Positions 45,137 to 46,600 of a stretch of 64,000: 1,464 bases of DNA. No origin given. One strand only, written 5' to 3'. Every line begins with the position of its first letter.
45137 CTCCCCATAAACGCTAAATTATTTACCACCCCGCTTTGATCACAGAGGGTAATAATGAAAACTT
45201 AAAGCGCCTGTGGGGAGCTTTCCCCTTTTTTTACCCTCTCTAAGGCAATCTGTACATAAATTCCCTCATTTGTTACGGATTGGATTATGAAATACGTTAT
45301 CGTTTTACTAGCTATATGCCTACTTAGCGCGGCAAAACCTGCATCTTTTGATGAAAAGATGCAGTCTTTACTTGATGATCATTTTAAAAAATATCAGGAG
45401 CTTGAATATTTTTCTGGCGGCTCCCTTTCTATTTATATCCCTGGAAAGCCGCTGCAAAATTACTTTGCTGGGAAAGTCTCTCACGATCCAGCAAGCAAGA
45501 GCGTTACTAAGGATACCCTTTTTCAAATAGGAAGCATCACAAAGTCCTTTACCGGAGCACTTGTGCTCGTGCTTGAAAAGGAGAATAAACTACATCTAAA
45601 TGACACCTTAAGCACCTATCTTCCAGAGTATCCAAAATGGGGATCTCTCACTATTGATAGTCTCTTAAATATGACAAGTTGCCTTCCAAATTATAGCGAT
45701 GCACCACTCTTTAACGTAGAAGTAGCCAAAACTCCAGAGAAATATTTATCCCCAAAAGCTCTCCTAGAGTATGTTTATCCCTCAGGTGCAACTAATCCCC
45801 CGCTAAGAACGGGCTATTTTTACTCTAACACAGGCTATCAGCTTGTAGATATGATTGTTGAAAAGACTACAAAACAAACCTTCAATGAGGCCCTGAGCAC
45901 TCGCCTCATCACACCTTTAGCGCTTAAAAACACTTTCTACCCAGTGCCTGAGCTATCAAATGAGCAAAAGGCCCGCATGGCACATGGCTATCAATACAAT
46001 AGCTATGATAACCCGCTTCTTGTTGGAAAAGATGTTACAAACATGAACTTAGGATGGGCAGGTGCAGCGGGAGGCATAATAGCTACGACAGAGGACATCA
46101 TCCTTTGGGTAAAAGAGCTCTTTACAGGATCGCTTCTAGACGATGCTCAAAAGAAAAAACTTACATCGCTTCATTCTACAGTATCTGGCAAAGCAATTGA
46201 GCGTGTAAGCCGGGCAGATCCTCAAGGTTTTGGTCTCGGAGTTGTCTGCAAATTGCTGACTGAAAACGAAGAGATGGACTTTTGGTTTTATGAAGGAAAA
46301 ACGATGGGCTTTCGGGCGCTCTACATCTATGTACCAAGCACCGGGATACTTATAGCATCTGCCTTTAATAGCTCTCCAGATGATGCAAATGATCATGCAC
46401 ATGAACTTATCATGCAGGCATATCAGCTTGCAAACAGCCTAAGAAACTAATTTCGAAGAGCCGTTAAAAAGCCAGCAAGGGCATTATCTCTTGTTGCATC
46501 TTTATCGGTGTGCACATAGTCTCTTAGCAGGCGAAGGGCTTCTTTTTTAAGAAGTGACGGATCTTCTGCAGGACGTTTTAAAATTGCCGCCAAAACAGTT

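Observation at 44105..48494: nuo operon split between nuoG and nuoH by a 4.4-kb accessory cassette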

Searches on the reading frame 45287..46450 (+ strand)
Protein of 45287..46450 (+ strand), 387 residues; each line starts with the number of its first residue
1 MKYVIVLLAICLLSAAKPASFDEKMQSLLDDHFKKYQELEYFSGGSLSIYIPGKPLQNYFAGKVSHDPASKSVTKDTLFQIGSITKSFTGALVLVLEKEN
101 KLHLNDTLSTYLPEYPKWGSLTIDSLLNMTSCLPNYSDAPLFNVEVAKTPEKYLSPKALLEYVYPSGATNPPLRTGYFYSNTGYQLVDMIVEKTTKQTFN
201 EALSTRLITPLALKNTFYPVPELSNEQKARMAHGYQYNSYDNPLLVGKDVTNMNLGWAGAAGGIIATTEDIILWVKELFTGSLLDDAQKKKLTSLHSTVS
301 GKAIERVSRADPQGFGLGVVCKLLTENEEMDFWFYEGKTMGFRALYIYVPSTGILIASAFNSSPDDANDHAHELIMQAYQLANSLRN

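Call 6: search_protein_families(library=pfam, proteins=[window:45287-46450:+], max_evalue=0.01)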
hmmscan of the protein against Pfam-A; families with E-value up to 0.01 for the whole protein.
window:45287-46450:+ (387 aa): 1 family
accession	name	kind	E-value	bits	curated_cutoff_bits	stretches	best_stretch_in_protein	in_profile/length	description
PF00144.29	Beta-lactamase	-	1.7e-50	172.5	27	1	30-374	2-323/329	Beta-lactamase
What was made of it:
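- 45287..46450 (+): orf2: secreted S12-family (PF00144) serine peptidase, DD-peptidase/D-peptidase-like. SxxK (SITK) and YxN (YSN) motifs are intact; the third motif is divergent. PF00144 at 172.5 bits (call 6).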

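Call 7: search_protein_families(library=ncbifam, proteins=[window:45287-46450:+], max_evalue=0.01)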
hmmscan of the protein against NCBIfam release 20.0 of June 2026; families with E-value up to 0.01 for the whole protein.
window:45287-46450:+ (387 aa): 46 families (the best 25 are shown)
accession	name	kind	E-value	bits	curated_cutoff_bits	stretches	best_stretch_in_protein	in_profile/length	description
NF033085.1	bla_class_C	equivalog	6.8e-25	87.6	415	1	23-296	2-252/356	class C beta-lactamase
NF033159.0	blaPAC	exception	7.7e-18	64.5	850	1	43-277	45-255/380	PAC family class C beta-lactamase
NF041663.1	ampC_Sliq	exception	1.1e-17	64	860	1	24-297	27-272/378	cephalosporin-hydrolyzing class C beta-lactamase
NF007943.0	PRK10662.1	equivalog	3.2e-17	62.2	266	1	29-308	33-299/380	D-alanyl-D-alanine-carboxypeptidase/endopeptidase AmpH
NF041665.1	blaPSZ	exception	3.5e-17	62.5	850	1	9-236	10-223/379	PSZ family class C beta-lactamase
NF000423.2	blaSRT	exception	4.5e-17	62.3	860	1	6-246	10-227/378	SRT/SST family class C beta-lactamase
NF045671.1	blaPNC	exception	1.9e-16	59.9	750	1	22-291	42-288/401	PNC family class C beta-lactamase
NF000397.2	blaACC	exception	3.2e-16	59.3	850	1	6-301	11-281/385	ACC family cephalosporin-hydrolyzing class C beta-lactamase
NF033700.1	blaCMA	exception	4.3e-15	55.6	887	1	62-246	57-225/375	CMA family class C beta-lactamase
NF012102.1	blaDHA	exception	5.1e-15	55.4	800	1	15-238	17-225/379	DHA family class C beta-lactamase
NF033698.1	blaCSA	exception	1.2e-14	54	884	1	63-246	58-225/375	CSA family class C beta-lactamase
NF033406.1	blaMCA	exception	7.4e-14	51.5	750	1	22-245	32-239/390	MCA family class C beta-lactamase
NF038238.1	blaBUT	exception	1.6e-13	50.5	850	1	6-276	11-257/383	BUT family class C beta-lactamase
NF012172.1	FOX-MOX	exception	4e-13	49.1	700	1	7-287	11-267/382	FOX/MOX family class C beta-lactamase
NF012173.1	CMY2-MIR-ACT-EC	exception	5.2e-13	48.5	680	1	20-289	23-268/380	CMY2/MIR/ACT/EC family class C beta-lactamase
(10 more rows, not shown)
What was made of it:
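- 45287..46450 (+): Class C model far below its cut-off (call 7).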

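Call 24: list_cluster_members(proteins=[P0001, window:45287-46450:+, window:46447-47352:-, window:47548-48342:+, window:41948-44104:+])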
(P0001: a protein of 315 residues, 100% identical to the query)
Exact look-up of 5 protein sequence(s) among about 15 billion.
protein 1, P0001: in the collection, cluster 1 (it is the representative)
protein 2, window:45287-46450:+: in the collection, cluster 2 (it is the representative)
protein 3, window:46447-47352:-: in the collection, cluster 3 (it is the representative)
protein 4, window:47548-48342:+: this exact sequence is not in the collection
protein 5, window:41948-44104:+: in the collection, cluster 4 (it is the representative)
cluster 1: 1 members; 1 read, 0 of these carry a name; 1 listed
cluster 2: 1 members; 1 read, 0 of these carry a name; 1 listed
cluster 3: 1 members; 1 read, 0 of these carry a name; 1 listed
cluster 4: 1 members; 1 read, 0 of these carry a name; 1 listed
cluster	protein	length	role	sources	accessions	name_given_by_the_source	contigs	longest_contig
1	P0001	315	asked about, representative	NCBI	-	-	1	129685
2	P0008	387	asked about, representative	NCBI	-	-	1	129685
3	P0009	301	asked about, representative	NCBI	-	-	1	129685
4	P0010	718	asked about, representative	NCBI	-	-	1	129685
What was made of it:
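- Tried and rejected: Cluster look-up showed only singleton clusters on a 129,685-bp NCBI contig (call 24).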

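Call 37: search_solved_structures(query=window:45287-46450:+, max_evalue=0.00001)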
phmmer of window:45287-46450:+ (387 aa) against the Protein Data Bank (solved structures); distinct sequences matched with E-value up to 0.00001: 115 (the best 60 are shown).
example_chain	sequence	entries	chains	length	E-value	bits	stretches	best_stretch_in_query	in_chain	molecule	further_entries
4y7p_A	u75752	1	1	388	1.6e-25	93.3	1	56-295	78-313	Alkaline D-peptidase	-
9s7k_A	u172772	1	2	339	6.6e-24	88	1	47-344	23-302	D-alanyl-D-alanine carboxypeptidase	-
1sde_A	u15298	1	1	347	8.3e-24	87.7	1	68-297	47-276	D-alanyl-D-alanine carboxypeptidase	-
1cef_A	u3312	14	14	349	8.5e-24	87.6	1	68-297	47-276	D-ALANYL-D-ALANINE CARBOXYPEPTIDASE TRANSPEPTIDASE | D-ALANYL-D-ALANINE CARBOXYPEPTIDASE | D-alanyl-D-alanine carboxypeptidase precursor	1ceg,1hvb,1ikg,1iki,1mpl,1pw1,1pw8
2dns_A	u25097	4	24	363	2e-21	79.9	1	23-287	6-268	D-amino acid amidase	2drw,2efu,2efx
3wwx_A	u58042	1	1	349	3e-21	79.3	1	76-362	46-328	S12 family peptidase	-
6k8x_A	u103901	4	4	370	6.2e-15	58.5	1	21-301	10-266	Beta-lactamase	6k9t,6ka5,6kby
6m5h_A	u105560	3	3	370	1.9e-14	56.8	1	21-301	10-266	Beta-lactamase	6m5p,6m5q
7mdc_A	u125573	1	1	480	4.3e-14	55.7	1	40-246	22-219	Beta-lactamase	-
7ul6_A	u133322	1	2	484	4.5e-14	55.7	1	40-246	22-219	Beta-lactamase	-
3o3v_A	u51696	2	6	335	5.9e-14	55.3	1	45-247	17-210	beta-lactamase | ClbP peptidase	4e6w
4e6x_A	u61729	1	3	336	5.9e-14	55.2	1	45-247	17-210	ClbP peptidase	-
7mde_A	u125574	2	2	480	1.1e-13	54.3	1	40-246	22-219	Beta-lactamase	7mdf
4gdn_A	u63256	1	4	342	2.2e-13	53.4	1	39-279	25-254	Protein flp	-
5evi_A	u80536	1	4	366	6.1e-13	51.9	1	27-275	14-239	Beta-Lactamase/D-Alanine Carboxypeptidase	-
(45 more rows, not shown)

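Call 61: search_solved_structures(query=window:45287-46450:+, max_evalue=1e-20, show_alignments=3)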
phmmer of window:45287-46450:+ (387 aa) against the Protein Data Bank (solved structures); distinct sequences matched with E-value up to 1e-20: 6.
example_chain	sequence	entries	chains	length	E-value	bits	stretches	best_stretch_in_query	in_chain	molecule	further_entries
4y7p_A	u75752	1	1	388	1.6e-25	93.3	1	56-295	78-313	Alkaline D-peptidase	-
9s7k_A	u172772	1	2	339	6.6e-24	88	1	47-344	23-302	D-alanyl-D-alanine carboxypeptidase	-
1sde_A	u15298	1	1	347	8.3e-24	87.7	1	68-297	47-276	D-alanyl-D-alanine carboxypeptidase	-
1cef_A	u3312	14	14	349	8.5e-24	87.6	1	68-297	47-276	D-ALANYL-D-ALANINE CARBOXYPEPTIDASE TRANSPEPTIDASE | D-ALANYL-D-ALANINE CARBOXYPEPTIDASE | D-alanyl-D-alanine carboxypeptidase precursor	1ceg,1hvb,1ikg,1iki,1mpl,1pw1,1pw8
2dns_A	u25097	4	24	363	2e-21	79.9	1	23-287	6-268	D-amino acid amidase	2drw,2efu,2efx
3wwx_A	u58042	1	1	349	3e-21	79.3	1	76-362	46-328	S12 family peptidase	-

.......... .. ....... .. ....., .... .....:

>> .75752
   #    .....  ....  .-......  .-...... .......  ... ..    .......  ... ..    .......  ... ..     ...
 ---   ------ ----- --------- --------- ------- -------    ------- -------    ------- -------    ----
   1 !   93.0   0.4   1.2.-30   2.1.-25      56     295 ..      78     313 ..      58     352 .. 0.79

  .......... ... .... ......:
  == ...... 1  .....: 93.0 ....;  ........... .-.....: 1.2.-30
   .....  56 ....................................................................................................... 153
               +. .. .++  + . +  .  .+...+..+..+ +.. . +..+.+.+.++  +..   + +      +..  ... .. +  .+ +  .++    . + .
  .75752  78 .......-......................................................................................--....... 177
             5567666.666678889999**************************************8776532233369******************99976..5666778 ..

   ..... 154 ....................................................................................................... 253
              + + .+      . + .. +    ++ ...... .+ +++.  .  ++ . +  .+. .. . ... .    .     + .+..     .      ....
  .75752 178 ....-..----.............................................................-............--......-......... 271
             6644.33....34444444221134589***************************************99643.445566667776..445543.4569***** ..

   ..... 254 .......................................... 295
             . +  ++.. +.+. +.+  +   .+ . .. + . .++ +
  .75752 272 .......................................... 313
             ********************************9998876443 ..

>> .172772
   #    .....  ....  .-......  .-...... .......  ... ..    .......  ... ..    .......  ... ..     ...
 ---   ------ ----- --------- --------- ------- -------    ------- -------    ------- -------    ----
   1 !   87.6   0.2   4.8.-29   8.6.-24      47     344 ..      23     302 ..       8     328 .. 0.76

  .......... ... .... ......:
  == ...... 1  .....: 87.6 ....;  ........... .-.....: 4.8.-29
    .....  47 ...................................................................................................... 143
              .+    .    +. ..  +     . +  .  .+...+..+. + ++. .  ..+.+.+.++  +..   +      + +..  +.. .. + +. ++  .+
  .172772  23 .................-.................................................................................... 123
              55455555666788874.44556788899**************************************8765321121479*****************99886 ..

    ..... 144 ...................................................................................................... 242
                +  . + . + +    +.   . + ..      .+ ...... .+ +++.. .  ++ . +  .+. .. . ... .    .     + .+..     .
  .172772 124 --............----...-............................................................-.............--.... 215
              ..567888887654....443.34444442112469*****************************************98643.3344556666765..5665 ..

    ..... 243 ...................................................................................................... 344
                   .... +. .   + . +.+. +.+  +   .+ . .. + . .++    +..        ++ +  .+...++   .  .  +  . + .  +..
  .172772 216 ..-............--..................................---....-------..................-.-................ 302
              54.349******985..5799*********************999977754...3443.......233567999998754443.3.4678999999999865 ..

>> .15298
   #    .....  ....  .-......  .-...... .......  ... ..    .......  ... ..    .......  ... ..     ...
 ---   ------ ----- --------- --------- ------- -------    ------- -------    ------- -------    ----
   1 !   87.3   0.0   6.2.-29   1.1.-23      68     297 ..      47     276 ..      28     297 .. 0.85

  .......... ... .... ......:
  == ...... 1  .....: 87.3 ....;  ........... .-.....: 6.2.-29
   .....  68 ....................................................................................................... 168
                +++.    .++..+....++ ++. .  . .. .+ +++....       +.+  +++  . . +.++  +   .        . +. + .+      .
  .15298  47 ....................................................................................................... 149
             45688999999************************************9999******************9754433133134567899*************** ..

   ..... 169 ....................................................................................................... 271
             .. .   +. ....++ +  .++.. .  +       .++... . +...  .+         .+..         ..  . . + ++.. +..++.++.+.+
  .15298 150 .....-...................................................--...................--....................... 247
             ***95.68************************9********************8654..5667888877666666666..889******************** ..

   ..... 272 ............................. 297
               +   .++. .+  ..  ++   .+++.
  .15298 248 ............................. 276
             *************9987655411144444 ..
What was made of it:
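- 45287..46450 (+): PDB 4y7p and 1cef alignments (calls 37, 61).
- On S12 / PF00144 serine hydrolase: SITK and YSN align to the R61 and ADP motifs (call 61). The aligned position reads Y-E-G, with K-T-M two residues later (call 61).
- Checked: The best solved relatives are alkaline D-peptidase and the R61 DD-peptidase (calls 6, 7, 37, 61).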

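Call 79: search_protein_families(library=padloc, proteins=[window:45287-46450:+], max_evalue=0.01)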
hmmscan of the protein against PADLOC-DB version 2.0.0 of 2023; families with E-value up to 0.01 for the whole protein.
window:45287-46450:+ (387 aa): 0 families

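Call 80: search_protein_families(library=phrogs, proteins=[window:45287-46450:+], max_evalue=0.001)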
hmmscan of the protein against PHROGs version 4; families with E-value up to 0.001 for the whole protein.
window:45287-46450:+ (387 aa): 3 families
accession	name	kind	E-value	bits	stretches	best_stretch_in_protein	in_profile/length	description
phrog_382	-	tail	6.5e-45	154.7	1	69-383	121-422/655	minor tail protein with lysin activity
phrog_22561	-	tail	5.6e-16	58.3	1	43-309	965-1222/1318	minor tail protein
phrog_13201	-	unknown function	0.00044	20.1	1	122-236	146-249/616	-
